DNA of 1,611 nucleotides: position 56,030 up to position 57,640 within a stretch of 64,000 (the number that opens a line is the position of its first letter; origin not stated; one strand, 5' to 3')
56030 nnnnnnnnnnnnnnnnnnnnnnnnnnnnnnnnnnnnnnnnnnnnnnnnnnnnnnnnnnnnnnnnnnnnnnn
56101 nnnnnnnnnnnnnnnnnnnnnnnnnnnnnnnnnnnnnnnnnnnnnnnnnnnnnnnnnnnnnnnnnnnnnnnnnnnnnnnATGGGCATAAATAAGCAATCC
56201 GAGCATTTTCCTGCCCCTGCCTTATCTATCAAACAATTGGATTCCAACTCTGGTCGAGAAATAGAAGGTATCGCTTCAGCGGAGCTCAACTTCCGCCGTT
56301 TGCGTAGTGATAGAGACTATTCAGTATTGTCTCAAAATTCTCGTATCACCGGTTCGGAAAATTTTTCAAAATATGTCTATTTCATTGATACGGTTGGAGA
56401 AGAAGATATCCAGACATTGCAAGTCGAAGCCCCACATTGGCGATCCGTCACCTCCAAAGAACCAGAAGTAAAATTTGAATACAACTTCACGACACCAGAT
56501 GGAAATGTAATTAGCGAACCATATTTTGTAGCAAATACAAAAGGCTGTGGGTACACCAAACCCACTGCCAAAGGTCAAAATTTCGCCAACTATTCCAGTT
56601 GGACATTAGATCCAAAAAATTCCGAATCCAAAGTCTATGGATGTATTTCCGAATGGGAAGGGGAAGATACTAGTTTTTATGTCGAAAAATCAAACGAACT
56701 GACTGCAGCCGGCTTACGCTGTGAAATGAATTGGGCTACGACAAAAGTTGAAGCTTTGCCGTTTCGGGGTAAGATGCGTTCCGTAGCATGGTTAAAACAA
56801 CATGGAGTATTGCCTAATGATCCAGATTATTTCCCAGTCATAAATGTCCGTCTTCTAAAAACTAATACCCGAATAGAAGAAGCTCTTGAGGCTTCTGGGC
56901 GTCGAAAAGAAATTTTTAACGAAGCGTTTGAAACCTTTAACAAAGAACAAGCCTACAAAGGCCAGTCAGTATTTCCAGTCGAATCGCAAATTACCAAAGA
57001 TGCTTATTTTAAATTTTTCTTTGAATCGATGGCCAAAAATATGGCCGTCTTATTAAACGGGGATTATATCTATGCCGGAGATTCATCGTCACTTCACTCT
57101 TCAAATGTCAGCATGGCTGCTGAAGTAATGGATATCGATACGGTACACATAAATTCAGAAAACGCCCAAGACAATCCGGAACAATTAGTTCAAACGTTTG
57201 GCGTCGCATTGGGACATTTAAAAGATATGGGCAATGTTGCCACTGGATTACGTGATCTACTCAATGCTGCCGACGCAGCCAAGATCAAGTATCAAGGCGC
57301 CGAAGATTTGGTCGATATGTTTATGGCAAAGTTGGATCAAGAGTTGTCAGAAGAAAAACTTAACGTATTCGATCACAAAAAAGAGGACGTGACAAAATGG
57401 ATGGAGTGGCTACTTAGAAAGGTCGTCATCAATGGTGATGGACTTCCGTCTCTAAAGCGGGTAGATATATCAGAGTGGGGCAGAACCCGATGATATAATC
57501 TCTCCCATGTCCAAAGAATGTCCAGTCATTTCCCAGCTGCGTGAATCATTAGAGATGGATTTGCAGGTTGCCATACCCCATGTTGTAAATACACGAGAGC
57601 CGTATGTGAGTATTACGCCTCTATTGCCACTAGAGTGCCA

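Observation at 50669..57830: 2096-aa giant cytoplasmic ORF with a small acidic partner gene upstream and a small ORF downstream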

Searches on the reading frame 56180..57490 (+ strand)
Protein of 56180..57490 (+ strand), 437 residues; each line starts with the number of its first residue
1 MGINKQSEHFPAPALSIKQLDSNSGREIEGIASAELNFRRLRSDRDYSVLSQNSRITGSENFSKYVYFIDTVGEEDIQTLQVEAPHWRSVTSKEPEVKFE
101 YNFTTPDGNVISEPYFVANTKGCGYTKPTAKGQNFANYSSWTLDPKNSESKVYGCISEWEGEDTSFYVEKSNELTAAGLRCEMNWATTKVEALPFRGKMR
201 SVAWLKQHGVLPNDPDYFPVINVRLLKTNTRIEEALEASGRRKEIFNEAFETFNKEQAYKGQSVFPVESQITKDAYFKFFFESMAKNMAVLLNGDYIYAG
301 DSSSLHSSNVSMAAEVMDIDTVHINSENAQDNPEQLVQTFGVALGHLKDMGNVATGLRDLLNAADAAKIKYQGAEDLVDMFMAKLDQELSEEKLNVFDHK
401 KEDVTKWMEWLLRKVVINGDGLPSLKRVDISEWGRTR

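Call 38: search_solved_structures(query=A1, max_evalue=10, show_alignments=2)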
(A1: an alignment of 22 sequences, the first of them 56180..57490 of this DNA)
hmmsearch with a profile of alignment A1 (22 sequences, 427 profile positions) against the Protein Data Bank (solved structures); distinct sequences matched with E-value up to 10: 0.

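Call 39: find_homologous_proteins(query=A1, max_evalue=0.00001)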
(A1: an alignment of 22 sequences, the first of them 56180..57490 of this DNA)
Query A1 (22 sequences) (437 aa, profile of the alignment): 17 proteins with E <= 0.00001 among 8000 candidates.
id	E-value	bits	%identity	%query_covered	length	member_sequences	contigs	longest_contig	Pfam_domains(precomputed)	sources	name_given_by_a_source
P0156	1.2e-157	543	38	94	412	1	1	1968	-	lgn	-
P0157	1.3e-152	527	37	96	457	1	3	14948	-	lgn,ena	-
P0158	1.5e-152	527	32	96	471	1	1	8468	-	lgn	-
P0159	2.5e-152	526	33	96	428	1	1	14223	-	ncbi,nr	ncbi:MAG: hypothetical protein HY001_00190 [Candidatus Portnoybacteria bacterium]|nr:hypothetical pr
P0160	2.4e-147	509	36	94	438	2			-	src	-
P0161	3.1e-143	496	32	94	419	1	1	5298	-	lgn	-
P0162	1.6e-141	490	36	94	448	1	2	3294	-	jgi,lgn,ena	-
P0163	5.2e-131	456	32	99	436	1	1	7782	-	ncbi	-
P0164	7.4e-131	455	34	95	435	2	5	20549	-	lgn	-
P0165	1.6e-126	441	33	94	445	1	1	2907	-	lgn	-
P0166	9.2e-126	438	30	97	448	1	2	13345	-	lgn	-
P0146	1.2e-121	425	24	94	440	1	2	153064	-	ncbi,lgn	-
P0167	1.6e-119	418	28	98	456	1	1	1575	-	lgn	-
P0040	9.5e-119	415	32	72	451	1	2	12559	-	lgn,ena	-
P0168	9.5e-119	415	31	100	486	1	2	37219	-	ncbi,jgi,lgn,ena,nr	ncbi:MAG TPA: hypothetical protein PLB38_02165 [bacterium]|nr:hypothetical protein [bacterium]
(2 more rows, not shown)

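Call 47: predict_structure(alignment_id=A2)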
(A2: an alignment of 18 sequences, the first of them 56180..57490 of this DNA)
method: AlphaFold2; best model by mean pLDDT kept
length: 437 residues; sequences in the alignment: 18
mean_pLDDT: 82.8   pTM: 0.86
mean pLDDT of the five models: 82.8, 82.4, 82.4, 81.1, 81.1
residues with pLDDT >= 90: 219; 70-90: 134; 50-70: 50; < 50: 34
segments of 3 or more residues with pLDDT < 50: 1-13, 18-27, 145-151
pLDDT, mean of each block of 10 residues (from residue 1): 39 47 44 83 92 92 91 80 75 74 87 92 78 75 51 57 70 92 93 90 90 82 92 88 94 94 94 97 97 84 73 90 71 78 90 96 97 97 98 92 96 96 78 74
secondary structure, 60 per line:
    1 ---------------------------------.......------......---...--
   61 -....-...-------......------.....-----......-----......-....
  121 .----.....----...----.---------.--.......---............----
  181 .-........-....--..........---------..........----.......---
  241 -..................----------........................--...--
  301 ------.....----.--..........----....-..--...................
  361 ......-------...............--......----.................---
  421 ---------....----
elements in order: E34-40 E47-52 E56-58 H62-65 E67-69 E77-82 E89-93 E99-104 E110-115 E117-121 H126-130 E155-157 H158-161 H165-176 E183-190 E192-195 E198-201 H202-207 E217-226 H232-237 H242-259 H270-293 E296-298 E322-324 H325-328 H333-336 H344-366 H374-388 H391-396 H401-417 H430-433

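Call 55: find_encoding_contigs(protein=P0168, flank=10000, max_places=2)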
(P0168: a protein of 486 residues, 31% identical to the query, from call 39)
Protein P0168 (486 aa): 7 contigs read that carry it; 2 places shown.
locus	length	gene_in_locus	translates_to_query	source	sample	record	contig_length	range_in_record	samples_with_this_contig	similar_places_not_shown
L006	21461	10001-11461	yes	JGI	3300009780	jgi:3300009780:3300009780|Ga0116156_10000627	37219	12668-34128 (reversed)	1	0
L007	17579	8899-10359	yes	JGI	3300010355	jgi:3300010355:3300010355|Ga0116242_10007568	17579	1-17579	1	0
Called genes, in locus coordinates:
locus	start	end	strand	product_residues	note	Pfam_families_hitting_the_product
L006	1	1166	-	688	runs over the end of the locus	PF00092:VWA, PF13768:VWA_3 (faint), PF13519:VWA_2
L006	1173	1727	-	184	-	PF07638:Sigma70_ECF, PF04542:Sigma70_r2, PF08281:Sigma70_r4_2, PF04545:Sigma70_r4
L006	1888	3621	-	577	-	PF00118:Cpn60_TCP1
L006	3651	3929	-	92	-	PF00166:Cpn10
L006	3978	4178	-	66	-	-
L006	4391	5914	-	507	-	PF04932:Wzy_C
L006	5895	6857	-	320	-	-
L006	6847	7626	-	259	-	PF02096:60KD_IMP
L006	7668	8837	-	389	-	PF08529:NusA_N, PF13184:KH_NusA_1st, PF26594:KH_NusA_2nd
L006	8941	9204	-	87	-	-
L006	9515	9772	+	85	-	-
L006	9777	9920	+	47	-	-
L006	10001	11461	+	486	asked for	-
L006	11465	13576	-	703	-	-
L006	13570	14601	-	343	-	-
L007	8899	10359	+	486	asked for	-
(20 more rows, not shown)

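Call 56: find_encoding_contigs(protein=P0159, flank=10000, max_places=1)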
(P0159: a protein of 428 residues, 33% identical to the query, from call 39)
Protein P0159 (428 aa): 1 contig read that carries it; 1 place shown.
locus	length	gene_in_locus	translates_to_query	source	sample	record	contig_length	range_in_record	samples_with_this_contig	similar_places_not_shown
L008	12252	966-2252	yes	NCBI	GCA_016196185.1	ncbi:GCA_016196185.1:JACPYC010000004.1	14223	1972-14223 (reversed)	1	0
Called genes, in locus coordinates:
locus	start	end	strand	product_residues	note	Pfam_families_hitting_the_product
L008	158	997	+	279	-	-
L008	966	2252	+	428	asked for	-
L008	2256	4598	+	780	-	PF02739:5_3_exonuc_N, PF01367:5_3_exonuc, PF00476:DNA_pol_A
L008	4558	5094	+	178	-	-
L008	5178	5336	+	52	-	-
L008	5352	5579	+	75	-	-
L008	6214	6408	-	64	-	-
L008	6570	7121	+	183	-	-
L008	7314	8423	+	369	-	PF13439:Glyco_transf_4, PF13579:Glyco_trans_4_4 (faint), PF13692:Glyco_trans_1_4, PF13524:Glyco_trans_1_2, PF00534:Glycos_transf_1, PF20706:GT4-conflict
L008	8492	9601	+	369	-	-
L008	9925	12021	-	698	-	-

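Call 57: find_encoding_contigs(protein=P0164, flank=10000, max_places=1)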
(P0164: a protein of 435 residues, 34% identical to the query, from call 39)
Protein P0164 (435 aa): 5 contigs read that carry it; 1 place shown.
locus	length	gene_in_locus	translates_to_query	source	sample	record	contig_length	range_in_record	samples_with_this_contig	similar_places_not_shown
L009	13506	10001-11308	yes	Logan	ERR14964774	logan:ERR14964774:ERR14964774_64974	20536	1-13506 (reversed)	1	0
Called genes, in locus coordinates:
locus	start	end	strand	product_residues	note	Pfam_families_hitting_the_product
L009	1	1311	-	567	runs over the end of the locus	PF03485:Arg_tRNA_synt_N (weak), PF00750:tRNA-synt_1d, PF05746:DALR_1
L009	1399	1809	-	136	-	-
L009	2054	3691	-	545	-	PF00118:Cpn60_TCP1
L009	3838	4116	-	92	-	PF00166:Cpn10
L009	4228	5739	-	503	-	PF04932:Wzy_C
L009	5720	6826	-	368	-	-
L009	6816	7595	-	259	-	PF02096:60KD_IMP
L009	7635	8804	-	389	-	PF08529:NusA_N, PF13184:KH_NusA_1st, PF26594:KH_NusA_2nd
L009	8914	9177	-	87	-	-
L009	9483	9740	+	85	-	-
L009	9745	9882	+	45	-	-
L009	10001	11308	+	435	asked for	-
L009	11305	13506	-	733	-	?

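Call 58: find_encoding_contigs(protein=P0157, flank=10000, max_places=1)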
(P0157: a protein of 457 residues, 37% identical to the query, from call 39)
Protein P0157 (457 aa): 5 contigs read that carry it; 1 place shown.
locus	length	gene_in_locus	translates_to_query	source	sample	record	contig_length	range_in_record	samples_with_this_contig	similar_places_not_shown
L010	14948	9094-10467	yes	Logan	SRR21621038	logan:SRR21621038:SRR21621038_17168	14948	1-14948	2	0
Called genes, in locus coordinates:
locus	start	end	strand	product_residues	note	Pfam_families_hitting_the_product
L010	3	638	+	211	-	?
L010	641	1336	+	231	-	-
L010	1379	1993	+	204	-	PF07963:N_methyl (weak)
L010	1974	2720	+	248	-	-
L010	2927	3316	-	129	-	PF01476:LysM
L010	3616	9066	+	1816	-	-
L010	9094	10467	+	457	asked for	-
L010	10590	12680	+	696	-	PF22745:Nlig-Ia, PF01653:DNA_ligase_aden, PF14520:HHH_5 (faint), PF03120:OB_DNA_ligase, PF03119:DNA_ligase_ZBD (faint), PF12826:HHH_2, PF00533:BRCT, PF12738:PTCB-BRCT (weak)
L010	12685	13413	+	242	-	-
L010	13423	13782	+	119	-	-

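Call 59: find_encoding_contigs(protein=P0166, flank=10000, max_places=1)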
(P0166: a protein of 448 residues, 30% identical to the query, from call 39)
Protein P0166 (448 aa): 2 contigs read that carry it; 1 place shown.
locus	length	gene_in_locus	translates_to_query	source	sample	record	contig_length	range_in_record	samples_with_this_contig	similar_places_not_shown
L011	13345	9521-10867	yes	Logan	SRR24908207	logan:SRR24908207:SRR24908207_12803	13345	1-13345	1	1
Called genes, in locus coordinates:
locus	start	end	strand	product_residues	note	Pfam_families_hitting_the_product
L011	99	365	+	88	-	-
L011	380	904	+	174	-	PF00581:Rhodanese, PF11127:YgaP-like_TM (weak)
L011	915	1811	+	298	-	PF00753:Lactamase_B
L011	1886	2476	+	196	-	-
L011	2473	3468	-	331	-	PF01207:Dus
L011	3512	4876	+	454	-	PF00753:Lactamase_B, PF23023:Anti-Pycsar_Apyc1 (weak), PF12706:Lactamase_B_2, PF16661:Lactamase_B_6, PF10996:Beta-Casp, PF07521:RMMBL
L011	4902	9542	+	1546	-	-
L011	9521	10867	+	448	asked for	-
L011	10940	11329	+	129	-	-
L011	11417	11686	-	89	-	-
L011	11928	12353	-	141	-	-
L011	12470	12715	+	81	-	PF15919:HicB_lk_antitox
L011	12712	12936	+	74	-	PF07927:HicA_toxin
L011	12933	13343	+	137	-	?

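Call 62: find_related_loci(query=A1, collection=genome_contigs, flank=10000)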
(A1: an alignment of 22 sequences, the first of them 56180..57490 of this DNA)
Query A1 (437 aa) in genome_contigs; peptide patterns used: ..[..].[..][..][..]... (x = any residue, [..] = any of these).
27 stretches matched a pattern; 20 encode a relative of the query (tblastn E <= 1e-3); 20 distinct loci.
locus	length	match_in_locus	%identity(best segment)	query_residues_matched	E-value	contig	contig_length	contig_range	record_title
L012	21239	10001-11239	36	16-433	2e-72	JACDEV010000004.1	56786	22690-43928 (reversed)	MAG: Patescibacteria group bacterium isolate MGR_bin369 SD2903_NODE_32_length_56786_cov_1.408055, whole genome shotgun s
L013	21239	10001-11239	35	16-433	1e-70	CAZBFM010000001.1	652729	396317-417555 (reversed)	MAG TPA_asm: uncultured Candidatus Saccharibacteria bacterium isolate SRP170004_co1_40 genome assembly, contig: NODE_7_l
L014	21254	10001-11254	35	12-433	1e-68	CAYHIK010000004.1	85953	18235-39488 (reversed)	MAG TPA_asm: uncultured Candidatus Saccharibacteria bacterium isolate ERP119705_co13_612 genome assembly, contig: NODE_3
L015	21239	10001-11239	34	16-433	6e-67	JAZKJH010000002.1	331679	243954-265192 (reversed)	MAG: Patescibacteria group bacterium isolate ADI_DC_SW_02_SPN_11032020-bin097_1 DCSW02SPN_B097_1_000000000002, whole gen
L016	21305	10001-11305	36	3-435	1e-64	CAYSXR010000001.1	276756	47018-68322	MAG TPA_asm: uncultured Gammaproteobacteria bacterium isolate SRP286056_co2_340 genome assembly, contig: NODE_22_length_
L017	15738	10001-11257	32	16-434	5e-63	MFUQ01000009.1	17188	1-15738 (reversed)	MAG: Candidatus Nomurabacteria bacterium RIFCSPLOWO2_01_FULL_36_10b rifcsplowo2_01_scaffold_31073, whole genome shotgun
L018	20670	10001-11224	33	25-434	7e-62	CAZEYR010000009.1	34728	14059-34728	MAG TPA_asm: uncultured Gammaproteobacteria bacterium isolate SRP263991_co3_384 genome assembly, contig: NODE_944_length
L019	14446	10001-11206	33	25-433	1e-58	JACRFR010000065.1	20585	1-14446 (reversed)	MAG: Candidatus Liptonbacteria bacterium isolate NC_groundwater_1730_Pr3_B-0.1um_54_13 SR-2_scaffold_141_4098109, whole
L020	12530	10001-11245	30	25-434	1e-55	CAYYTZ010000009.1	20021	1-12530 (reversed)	MAG TPA_asm: uncultured Gammaproteobacteria bacterium isolate SRP011637_co1_72 genome assembly, contig: NODE_779_length_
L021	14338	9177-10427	31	17-433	5e-55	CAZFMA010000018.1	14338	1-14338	MAG TPA_asm: uncultured Candidatus Saccharibacteria bacterium isolate binchicken_co203_568 genome assembly, contig: k141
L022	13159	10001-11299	29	3-434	5e-54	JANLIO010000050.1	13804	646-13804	MAG: bacterium isolate S40-17 k99_81438, whole genome shotgun sequence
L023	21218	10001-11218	33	25-434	5e-54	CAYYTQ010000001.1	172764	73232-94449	MAG TPA_asm: uncultured Gammaproteobacteria bacterium isolate binchicken_co346_20 genome assembly, contig: NODE_7_length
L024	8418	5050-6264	32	25-433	9e-53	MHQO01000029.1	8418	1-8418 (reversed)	MAG: Candidatus Sungbacteria bacterium RIFCSPLOWO2_01_FULL_47_10 rifcsplowo2_01_scaffold_25155, whole genome shotgun seq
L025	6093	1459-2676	33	25-434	5e-52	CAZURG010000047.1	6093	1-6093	MAG TPA_asm: uncultured Gammaproteobacteria bacterium isolate SRP219642_co6_387 genome assembly, contig: NODE_13467_leng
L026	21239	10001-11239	35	13-434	1e-54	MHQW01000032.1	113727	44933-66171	MAG: Candidatus Sungbacteria bacterium RIFCSPLOWO2_02_FULL_51_17 rifcsplowo2_02_scaffold_386, whole genome shotgun seque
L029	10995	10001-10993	32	14-354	3e-40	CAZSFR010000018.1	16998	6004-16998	MAG TPA_asm: uncultured Candidatus Saccharibacteria bacterium isolate SRP128246_co1_325 genome assembly, contig: NODE_73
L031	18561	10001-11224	32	16-433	2e-61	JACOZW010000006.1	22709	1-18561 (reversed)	MAG: Candidatus Yanofskybacteria bacterium isolate NC_groundwater_215_Ag_S-0.1um_42_10 S4_GD2017_2_S1_scaffold_1633, who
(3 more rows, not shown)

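Call 98: search_protein_families(library=pfam, proteins=[L031:9042-9944:+, L017:9257-9934:+, L019:9188-9976:+, L026:9346-9900:+, L019:8846-9160:+, L029:9287-9952:+, L018:9134-9637:+], max_evalue=0.01)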
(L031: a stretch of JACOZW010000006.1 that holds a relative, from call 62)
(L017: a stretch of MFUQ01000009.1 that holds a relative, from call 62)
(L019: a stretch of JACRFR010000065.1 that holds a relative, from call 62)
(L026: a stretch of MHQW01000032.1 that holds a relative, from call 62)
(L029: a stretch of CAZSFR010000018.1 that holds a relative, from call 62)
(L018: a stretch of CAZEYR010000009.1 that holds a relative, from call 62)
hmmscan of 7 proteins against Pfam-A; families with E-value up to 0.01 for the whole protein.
L031:9042-9944:+ (301 aa): 3 families
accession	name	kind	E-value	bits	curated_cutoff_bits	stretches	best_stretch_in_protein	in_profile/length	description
PF05343.19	Peptidase_M42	-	3.2e-05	23.6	23.2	0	198-289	203-291/292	M42 glutamyl aminopeptidase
PF01546.33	Peptidase_M20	-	0.00011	22.6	24.6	1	94-296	2-205/206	Peptidase family M20/M25/M40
PF04389.22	Peptidase_M28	-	0.0039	17.4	21.3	1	85-132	11-45/193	Peptidase family M28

L017:9257-9934:+ (226 aa): 3 families
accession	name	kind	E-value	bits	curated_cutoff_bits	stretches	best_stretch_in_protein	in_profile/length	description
PF05343.19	Peptidase_M42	-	1.2e-05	24.9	23.2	0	120-182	133-195/292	M42 glutamyl aminopeptidase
PF01546.33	Peptidase_M20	-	0.00017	22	24.6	1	95-169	1-91/206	Peptidase family M20/M25/M40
PF04389.22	Peptidase_M28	-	0.00039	20.6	21.3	1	89-176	10-93/193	Peptidase family M28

L019:9188-9976:+ (263 aa): 8 families
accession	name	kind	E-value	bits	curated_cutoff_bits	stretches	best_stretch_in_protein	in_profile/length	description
PF00561.26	Abhydrolase_1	-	1.3e-10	41.9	25.8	1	49-172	3-124/245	alpha/beta hydrolase fold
PF12146.15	Hydrolase_4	-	9.5e-09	35.3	27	1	63-157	21-116/239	Serine aminopeptidase, S33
PF12697.13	Abhydrolase_6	-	4.3e-08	34.5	26.3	1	49-141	1-85/217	Alpha/beta hydrolase family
PF00326.27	Peptidase_S9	-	2.7e-06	27.5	22.6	1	100-253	45-204/213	Prolyl oligopeptidase family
PF01738.24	DLH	-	2.1e-05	24.7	21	1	36-244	5-194/217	Dienelactone hydrolase family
PF05728.18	UPF0227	-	9.1e-05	22.9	21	1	117-240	57-174/187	Uncharacterised protein family (UPF0227)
PF02129.25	Peptidase_S15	-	0.0028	17.8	23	0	67-139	42-115/262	X-Pro dipeptidyl-peptidase (S15 family)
PF07819.20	PGAP1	-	0.0046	17.2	24.3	0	91-182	62-159/233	PGAP1-like alpha/beta domain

L026:9346-9900:+ (185 aa): 2 families
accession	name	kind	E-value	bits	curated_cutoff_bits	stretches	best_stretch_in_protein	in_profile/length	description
PF00326.27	Peptidase_S9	-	4.7e-05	23.4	22.6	1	16-171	41-202/213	Prolyl oligopeptidase family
PF05728.18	UPF0227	-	0.0084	16.5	21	1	34-130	54-150/187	Uncharacterised protein family (UPF0227)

L019:8846-9160:+ (105 aa): 0 families

L029:9287-9952:+ (222 aa): 2 families
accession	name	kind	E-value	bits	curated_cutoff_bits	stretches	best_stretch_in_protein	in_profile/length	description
PF03767.20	Acid_phosphat_B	-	0.00093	19.2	27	0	53-84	56-90/230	HAD superfamily, subfamily IIIB (Acid phosphatase)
PF24694.1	LNS2_PITM1-3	-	0.0092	16.4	27.7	0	74-197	1-122/124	PITM 1-3, LNS2 domain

L018:9134-9637:+ (168 aa): 0 families

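Call 108: search_protein_families(library=pfam, alignment_id=A1, max_evalue=5)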
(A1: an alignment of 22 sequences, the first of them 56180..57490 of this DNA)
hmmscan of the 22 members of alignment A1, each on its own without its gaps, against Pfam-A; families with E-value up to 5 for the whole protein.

A. member 1, window:56180-57490:+ (437 aa): 0 families

B. families by the number of members that match (of 22 scanned): 12 families
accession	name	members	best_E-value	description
PF02696.19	SelO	1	0.051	Protein adenylyltransferase SelO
PF04983.23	RNA_pol_Rpb1_3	1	0.052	RNA polymerase Rpb1, domain 3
PF01172.24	SBDS_N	1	0.06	Shwachman-Bodian-Diamond syndrome (SBDS) N-terminal domain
PF03572.23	Peptidase_S41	1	0.074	Peptidase family S41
PF25437.1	BRWD1_N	1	0.15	BRWD1-like, N-terminal domain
PF24681.1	Kelch_KLHDC2_KLHL20_DRC7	1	0.16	KLHDC2/KLHL20/DRC7 Kelch-repeats domain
PF04043.20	PMEI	1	0.17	Plant invertase/pectin methylesterase inhibitor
PF17975.6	RNR_Alpha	1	0.18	Ribonucleotide reductase alpha domain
PF13045.11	DUF3905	1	0.19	Protein of unknown function (DUF3905)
PF13371.12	TPR_9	1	0.21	Tetratricopeptide repeat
PF02270.21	TFIIF_beta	1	0.22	TFIIF, beta subunit HTH domain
PF18393.6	MotY_N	1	0.23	MotY N-terminal domain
